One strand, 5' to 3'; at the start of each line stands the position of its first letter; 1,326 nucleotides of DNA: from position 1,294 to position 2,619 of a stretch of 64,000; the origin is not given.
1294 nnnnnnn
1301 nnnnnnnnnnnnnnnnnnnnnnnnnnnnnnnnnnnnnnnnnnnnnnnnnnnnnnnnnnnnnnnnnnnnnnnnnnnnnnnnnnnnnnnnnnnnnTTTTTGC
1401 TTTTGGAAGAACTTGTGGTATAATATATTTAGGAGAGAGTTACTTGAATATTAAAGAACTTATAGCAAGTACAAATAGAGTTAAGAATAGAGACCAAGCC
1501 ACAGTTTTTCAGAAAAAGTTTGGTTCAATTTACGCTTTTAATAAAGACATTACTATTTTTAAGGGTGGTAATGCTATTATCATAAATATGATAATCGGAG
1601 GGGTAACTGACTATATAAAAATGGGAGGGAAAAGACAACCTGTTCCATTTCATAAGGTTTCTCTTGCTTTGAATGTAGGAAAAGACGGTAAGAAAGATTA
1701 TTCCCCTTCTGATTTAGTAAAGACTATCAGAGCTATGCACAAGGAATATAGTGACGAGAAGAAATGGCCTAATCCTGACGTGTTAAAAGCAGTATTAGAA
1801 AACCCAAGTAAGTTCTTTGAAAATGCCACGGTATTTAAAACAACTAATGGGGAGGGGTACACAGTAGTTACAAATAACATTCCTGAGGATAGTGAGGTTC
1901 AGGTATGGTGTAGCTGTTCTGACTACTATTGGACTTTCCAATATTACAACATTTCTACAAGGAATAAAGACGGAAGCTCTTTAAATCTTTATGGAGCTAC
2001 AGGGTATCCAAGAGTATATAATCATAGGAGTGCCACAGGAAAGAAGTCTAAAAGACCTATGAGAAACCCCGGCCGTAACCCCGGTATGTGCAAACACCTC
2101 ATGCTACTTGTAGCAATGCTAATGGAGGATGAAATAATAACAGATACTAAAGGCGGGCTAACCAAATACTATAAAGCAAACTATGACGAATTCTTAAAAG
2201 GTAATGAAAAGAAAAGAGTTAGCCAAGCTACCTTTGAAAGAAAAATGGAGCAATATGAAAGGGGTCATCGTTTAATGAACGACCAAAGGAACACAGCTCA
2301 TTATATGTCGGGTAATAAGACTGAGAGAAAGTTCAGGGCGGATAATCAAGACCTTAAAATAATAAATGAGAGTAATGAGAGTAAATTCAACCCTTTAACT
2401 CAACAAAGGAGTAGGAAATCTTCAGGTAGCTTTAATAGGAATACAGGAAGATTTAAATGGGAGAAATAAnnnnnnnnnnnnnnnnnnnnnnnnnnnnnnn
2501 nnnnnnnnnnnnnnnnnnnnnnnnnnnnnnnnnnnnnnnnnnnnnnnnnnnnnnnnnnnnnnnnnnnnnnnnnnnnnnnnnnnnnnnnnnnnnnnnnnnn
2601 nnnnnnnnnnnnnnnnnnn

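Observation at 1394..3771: Self-contained three-gene operon: SWIM-like zinc-finger protein, zinc ribbon, Pol-beta-superfamily nucleotidyltransferase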

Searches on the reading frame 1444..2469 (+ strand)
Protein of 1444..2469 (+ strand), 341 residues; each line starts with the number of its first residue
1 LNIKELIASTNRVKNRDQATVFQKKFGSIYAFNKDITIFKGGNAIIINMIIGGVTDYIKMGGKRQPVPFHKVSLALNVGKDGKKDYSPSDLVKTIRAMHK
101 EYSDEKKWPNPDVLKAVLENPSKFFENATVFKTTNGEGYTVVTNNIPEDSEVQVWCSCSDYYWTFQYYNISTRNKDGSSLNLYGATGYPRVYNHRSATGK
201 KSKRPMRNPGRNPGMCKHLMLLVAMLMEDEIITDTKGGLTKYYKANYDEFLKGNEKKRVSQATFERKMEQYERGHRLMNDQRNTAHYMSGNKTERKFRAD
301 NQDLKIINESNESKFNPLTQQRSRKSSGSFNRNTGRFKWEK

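Call 3: search_protein_families(library=pfam, proteins=[window:1444-2469:+], max_evalue=1)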
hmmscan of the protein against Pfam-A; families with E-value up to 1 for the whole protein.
window:1444-2469:+ (341 aa): 0 families

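Call 4: search_protein_families(library=phrogs, proteins=[window:1444-2469:+], max_evalue=0.01)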
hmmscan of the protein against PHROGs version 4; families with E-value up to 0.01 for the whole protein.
window:1444-2469:+ (341 aa): 2 families
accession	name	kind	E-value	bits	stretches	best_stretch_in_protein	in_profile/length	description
phrog_18980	-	unknown function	0.0027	18.3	1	149-229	155-216/218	-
phrog_687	-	head and packaging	0.0034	17.5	1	127-188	177-234/469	structural protein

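Call 13: find_homologous_proteins(query=window:1444-2469:+)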
Query window:1444-2469:+ (341 aa): 88 proteins with E <= 0.001 among 736 candidates.
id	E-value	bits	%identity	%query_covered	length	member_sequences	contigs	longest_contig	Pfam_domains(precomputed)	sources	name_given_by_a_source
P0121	1.5e-206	703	89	100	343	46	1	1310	-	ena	-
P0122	1.8e-200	683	86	100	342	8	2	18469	-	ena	-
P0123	7.7e-198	674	84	100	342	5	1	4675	-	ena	-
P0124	2.6e-194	663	82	100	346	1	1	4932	-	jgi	jgi:hypothetical protein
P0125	3.4e-194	662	83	100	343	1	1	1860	-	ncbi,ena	-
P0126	2.8e-191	653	81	100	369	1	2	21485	-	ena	-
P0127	5.3e-191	652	82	100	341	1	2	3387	-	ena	-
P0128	7.6e-189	645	81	100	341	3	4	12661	-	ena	-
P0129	7.2e-183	625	79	100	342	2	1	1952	-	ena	-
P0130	3.3e-181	620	78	100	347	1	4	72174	-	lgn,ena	-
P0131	1.4e-176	604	76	100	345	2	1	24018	-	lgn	-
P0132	2.0e-176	604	76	100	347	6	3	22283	-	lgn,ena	-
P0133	1.8e-161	555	73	100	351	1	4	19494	-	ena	-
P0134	8.9e-157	539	71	100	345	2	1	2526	-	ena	-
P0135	4.9e-149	514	67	100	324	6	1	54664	-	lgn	-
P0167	4.3e-84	300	51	84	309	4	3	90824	-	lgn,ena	-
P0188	9.9e-73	263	43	95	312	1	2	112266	-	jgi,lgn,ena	-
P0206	3.1e-27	114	30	88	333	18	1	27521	-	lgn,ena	-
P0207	8.5e-18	83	30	82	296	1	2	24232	-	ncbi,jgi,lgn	jgi:hypothetical protein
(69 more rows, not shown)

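Call 22: find_encoding_contigs(protein=P0167, flank=5000, max_places=1)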
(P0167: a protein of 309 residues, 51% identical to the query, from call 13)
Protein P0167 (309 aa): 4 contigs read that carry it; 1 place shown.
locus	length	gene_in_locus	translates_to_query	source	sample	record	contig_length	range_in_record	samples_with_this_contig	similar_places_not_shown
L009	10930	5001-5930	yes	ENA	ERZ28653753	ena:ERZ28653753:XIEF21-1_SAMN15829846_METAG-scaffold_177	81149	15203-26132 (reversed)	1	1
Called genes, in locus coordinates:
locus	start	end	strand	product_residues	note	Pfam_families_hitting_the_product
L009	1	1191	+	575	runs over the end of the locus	-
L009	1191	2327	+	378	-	PF21912:Glyco_transf_99, PF05159:Capsule_synth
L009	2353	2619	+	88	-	PF12637:TSCPD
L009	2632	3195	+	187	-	-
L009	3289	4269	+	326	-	-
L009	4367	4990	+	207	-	-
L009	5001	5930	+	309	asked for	-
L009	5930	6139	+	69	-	-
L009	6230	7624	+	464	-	-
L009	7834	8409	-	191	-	-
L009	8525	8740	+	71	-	-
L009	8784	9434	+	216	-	-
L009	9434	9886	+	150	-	-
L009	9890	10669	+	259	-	-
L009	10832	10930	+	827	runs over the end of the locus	-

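Call 23: find_encoding_contigs(protein=P0188, flank=5000, max_places=1)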
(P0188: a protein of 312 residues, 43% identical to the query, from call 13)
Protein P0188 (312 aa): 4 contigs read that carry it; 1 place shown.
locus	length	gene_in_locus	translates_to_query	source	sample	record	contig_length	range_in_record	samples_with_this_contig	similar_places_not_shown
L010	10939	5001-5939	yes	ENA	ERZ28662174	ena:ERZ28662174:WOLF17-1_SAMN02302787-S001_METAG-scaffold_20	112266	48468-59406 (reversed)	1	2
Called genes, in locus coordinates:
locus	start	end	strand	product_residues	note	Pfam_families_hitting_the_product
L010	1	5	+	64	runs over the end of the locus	-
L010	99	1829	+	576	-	-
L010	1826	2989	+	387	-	PF21912:Glyco_transf_99, PF05159:Capsule_synth (weak)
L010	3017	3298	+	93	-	PF12637:TSCPD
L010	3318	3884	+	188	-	-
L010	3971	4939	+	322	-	-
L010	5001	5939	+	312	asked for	-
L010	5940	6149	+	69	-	-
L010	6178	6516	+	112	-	-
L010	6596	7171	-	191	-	-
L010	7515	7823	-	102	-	-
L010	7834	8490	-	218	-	-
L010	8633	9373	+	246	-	-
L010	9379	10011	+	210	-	-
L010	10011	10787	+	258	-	-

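Call 24: find_encoding_contigs(protein=P0206, flank=5000, max_places=1)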
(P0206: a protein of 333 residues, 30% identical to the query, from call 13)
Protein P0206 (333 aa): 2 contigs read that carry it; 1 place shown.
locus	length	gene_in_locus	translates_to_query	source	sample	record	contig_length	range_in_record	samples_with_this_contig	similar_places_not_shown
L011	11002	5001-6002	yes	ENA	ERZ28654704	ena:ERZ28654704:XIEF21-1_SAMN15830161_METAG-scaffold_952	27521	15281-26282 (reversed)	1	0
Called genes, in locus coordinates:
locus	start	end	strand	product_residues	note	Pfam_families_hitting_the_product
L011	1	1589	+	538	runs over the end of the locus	-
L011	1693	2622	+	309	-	-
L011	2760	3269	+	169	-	-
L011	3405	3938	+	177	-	-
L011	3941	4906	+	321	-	-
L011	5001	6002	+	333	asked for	-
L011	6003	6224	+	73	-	-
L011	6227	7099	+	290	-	-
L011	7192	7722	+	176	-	-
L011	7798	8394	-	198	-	-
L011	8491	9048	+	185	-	-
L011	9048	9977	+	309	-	-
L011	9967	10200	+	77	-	-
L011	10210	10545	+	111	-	-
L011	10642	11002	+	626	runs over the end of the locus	-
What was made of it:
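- Checked: Relatives have gaps of 2 to 91 nt before the NTase gene (calls 22, 24).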

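Call 25: find_encoding_contigs(protein=P0207, flank=5000, max_places=1)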
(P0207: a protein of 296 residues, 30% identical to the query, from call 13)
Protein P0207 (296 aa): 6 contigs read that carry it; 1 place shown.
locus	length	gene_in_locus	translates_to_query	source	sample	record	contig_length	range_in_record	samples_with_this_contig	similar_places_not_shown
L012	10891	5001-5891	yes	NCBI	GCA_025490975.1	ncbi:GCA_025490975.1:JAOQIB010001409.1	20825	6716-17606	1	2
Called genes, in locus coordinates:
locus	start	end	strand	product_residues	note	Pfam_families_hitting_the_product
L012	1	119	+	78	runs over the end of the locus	-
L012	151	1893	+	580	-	PF03420:Peptidase_S77 (weak)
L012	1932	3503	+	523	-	-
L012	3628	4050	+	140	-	-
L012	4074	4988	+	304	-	-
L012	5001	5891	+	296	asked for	-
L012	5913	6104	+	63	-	-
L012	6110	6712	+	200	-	PF15891:Nuc_deoxyri_tr2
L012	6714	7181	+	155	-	-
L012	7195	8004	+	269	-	-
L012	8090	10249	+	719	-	-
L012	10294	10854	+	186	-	PF23849:Phage_TTP_2 (weak)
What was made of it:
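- L012 has other genes in that slot (call 25).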

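Call 32: search_solved_structures(query=A2, max_evalue=10, show_alignments=2)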
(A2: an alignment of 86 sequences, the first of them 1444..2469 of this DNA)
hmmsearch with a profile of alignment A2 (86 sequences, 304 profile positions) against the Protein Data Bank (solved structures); distinct sequences matched with E-value up to 10: 1.
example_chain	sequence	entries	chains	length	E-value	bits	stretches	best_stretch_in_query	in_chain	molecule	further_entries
3jau_H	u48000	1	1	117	1.2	11.6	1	121-168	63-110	Heavy chain of Fab fragment variable region of antibody D5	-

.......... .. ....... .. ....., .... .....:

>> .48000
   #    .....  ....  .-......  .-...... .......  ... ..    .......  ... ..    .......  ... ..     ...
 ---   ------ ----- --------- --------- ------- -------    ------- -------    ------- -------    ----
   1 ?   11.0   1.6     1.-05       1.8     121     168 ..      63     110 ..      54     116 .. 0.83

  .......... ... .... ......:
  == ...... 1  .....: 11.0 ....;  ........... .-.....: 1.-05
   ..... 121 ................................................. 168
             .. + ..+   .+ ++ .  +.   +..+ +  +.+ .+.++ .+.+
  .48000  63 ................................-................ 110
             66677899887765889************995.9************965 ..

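Call 34: search_protein_families(library=ncbifam, proteins=[window:1444-2469:+], max_evalue=0.1)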
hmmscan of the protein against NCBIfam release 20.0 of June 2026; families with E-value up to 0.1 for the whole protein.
window:1444-2469:+ (341 aa): 1 family
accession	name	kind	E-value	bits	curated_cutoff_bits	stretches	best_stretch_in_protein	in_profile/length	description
NF000168.2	ABCF_Msr_all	exception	0.049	12.2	680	1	232-301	167-237/487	Msr family ABC-F type ribosomal protection protein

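Call 35: search_protein_families(library=padloc, proteins=[window:1444-2469:+], max_evalue=0.1)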
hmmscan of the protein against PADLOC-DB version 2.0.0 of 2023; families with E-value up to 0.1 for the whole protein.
window:1444-2469:+ (341 aa): 0 families

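Call 51: predict_structure(alignment_id=A2)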
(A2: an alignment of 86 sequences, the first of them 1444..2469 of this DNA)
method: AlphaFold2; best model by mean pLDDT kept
length: 341 residues; sequences in the alignment: 86
mean_pLDDT: 77.9   pTM: 0.72
mean pLDDT of the five models: 77.9, 77.6, 74.8, 74.1, 72.9
residues with pLDDT >= 90: 85; 70-90: 161; 50-70: 75; < 50: 20
segments of 3 or more residues with pLDDT < 50: 32-35, 254-257
pLDDT, mean of each block of 10 residues (from residue 1): 89 82 61 56 82 84 88 89 92 96 96 91 88 83 87 92 90 84 77 80 85 91 72 53 69 53 81 90 78 54 49 60 58 73 51
secondary structure, 60 per line:
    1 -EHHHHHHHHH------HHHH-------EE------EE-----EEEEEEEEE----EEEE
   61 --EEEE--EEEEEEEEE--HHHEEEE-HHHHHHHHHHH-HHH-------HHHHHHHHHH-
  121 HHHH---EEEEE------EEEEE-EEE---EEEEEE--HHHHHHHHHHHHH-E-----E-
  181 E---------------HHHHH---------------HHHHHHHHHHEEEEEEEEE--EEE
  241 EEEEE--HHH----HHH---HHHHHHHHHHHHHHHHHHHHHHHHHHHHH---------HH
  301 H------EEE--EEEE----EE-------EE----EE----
elements in order: H3-11 H18-21 E44-52 E57-60 E63-66 E69-77 E83-86 H88-98 H110-119 H121-124 E128-132 E139-143 E145-147 E151-156 H159-171 H197-201 H217-226 E227-235 E238-245 H261-289 E308-310 E313-316

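Call 58: search_protein_families(library=pfam, alignment_id=A2, max_evalue=1)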
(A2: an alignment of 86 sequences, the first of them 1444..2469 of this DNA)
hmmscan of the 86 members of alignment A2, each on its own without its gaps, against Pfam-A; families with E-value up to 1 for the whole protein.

A. member 1, window:1444-2469:+ (341 aa): 0 families

B. families by the number of members that match (of 86 scanned): 41 families (the first 25 are shown)
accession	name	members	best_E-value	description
PF12848.13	ABC_tran_Xtn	9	0.016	ABC transporter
PF05127.21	NAT10_TcmA_helicase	4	0.0016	RNA cytidine acetyltransferase NAT10/TcmA, helicase domain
PF00707.27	IF3_C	3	0.021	Translation initiation factor IF-3, C-terminal domain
PF24136.1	DUF7403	2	0.0058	Domain of unknown function (DUF7403)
PF23099.1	UTP20_C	2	0.02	Small subunit processome component 20 homolog, C-terminal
PF04005.17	Hus1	2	0.053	Hus1-like protein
PF09687.15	PRESAN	2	0.19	Plasmodium RESA N-terminal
PF22126.3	C2c1_RuvC-like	1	0.02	C2c1 CRISPR-Cas endonuclease, RuvC-like domain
PF03572.23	Peptidase_S41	1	0.026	Peptidase family S41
PF06696.16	Strep_SA_rep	1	0.027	Streptococcal surface antigen repeat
PF12776.13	Myb_DNA-bind_3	1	0.03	Myb/SANT-like DNA-binding domain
PF21535.2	HVO_2248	1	0.03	Uncharacterized motility-related protein HVO_2248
PF20277.3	CTD11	1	0.031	C-terminal domain 11 of the ABC-three component (ABC-3C) systems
PF15648.12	Tox-REase-5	1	0.032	Restriction endonuclease fold toxin 5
PF23975.1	DUF7301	1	0.034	Family of unknown function (DUF7301)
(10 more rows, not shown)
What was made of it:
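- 1444..2469 (+): ORF1, a 341-aa SWIM-like zinc-finger protein. The CxC motif is at 1909-1917 and the CxH motif at 2089-2097, with a 57-residue spacer. The Pfam SWIM model misses all 86 members (call 58).
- On SWIM zinc finger (PF04434): 0 of 86 members hit SWIM at E up to 1 (call 58).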

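Call 60: search_protein_families(library=phrogs, proteins=[L012:151-1893:+, L012:1932-3503:+, L012:3628-4050:+, L012:4074-4988:+, L012:6714-7181:+, L012:7195-8004:+, L012:8090-10249:+, L011:1693-2622:+, L010:99-1829:+], max_evalue=0.001)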
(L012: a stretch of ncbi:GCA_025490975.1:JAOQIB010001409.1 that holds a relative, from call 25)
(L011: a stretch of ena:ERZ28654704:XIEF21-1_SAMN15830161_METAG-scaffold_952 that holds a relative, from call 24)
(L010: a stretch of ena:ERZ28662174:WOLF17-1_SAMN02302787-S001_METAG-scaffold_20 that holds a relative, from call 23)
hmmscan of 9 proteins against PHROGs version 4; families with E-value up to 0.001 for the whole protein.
L012:151-1893:+ (580 aa): 1 family
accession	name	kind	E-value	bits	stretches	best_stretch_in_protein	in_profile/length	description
phrog_207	-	head and packaging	5.1e-19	69.6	1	49-532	34-471/519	head maturation protease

L012:1932-3503:+ (523 aa): 0 families

L012:3628-4050:+ (140 aa): 0 families

L012:4074-4988:+ (304 aa): 0 families

L012:6714-7181:+ (155 aa): 0 families

L012:7195-8004:+ (269 aa): 0 families

L012:8090-10249:+ (719 aa): 0 families

L011:1693-2622:+ (309 aa): 10 families
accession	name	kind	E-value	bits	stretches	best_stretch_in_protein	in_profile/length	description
phrog_374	-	DNA, RNA and nucleotide metabolism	2.1e-62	212.8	1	2-209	194-402/617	HNH endonuclease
phrog_3377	-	DNA, RNA and nucleotide metabolism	9e-56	189.8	1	64-241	4-176/196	HNH endonuclease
phrog_8790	-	DNA, RNA and nucleotide metabolism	3.5e-31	110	1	54-203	7-142/241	restriction endonuclease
phrog_2081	-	DNA, RNA and nucleotide metabolism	1.7e-26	94.4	1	53-163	83-199/433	HNH endonuclease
phrog_953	-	DNA, RNA and nucleotide metabolism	6.7e-12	46.4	1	67-157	217-302/420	HNH endonuclease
phrog_22195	-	unknown function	9e-07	29.8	1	4-75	9-81/148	-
phrog_18493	-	unknown function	4.7e-06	27.7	1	3-57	58-111/136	-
phrog_28742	-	unknown function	6.2e-06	27.5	1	76-168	25-113/165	-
phrog_1065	-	unknown function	7.3e-06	27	1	179-300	17-133/192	-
phrog_3190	-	unknown function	0.00057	21.2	0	165-212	87-135/169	-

L010:99-1829:+ (576 aa): 0 families

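Call 72: search_protein_representatives(alignment_id=A2)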
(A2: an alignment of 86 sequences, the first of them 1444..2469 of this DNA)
Query: 86 sequences, 304 profile positions. Proteins with E-value up to 0.001 (for the whole library): 521; up to 1e-10: 99; up to 1e-30: 40. The best 150 are listed.
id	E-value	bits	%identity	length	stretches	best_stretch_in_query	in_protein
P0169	2.2e-136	470.5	-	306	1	1-298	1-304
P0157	2.9e-134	463.5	-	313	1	1-303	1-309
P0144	2.8e-128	443.8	-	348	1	1-301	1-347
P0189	1.5e-126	438.2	-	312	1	1-303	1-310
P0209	5.3e-102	357.6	-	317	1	1-303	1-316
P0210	1.2e-90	320.2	-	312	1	1-283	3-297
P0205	1.8e-88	313.2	-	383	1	1-294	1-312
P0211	3.7e-88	312.1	-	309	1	1-297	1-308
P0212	4.0e-86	305.4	-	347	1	1-296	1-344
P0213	1.2e-79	284.2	-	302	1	2-272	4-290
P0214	2.0e-79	283.4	-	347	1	1-300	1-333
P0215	4.5e-78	279.0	-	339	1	3-302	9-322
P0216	3.4e-75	269.5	-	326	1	1-280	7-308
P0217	2.9e-72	259.9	-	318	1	1-273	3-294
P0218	1.2e-59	218.5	-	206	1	1-189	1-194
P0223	2.1e-48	181.6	-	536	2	138-279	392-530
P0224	3.8e-47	177.4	-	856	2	1-156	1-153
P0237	4.6e-33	131.2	-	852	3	155-284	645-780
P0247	7.0e-27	110.9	-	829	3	155-284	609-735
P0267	3.1e-16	75.9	-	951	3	136-288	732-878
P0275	3.9e-14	69.0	-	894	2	122-297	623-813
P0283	1.9e-12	63.5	-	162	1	134-222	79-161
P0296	3.1e-11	59.5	-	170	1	144-223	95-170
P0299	7.4e-11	58.2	-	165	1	142-222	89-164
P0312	4.1e-10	55.8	-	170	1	142-223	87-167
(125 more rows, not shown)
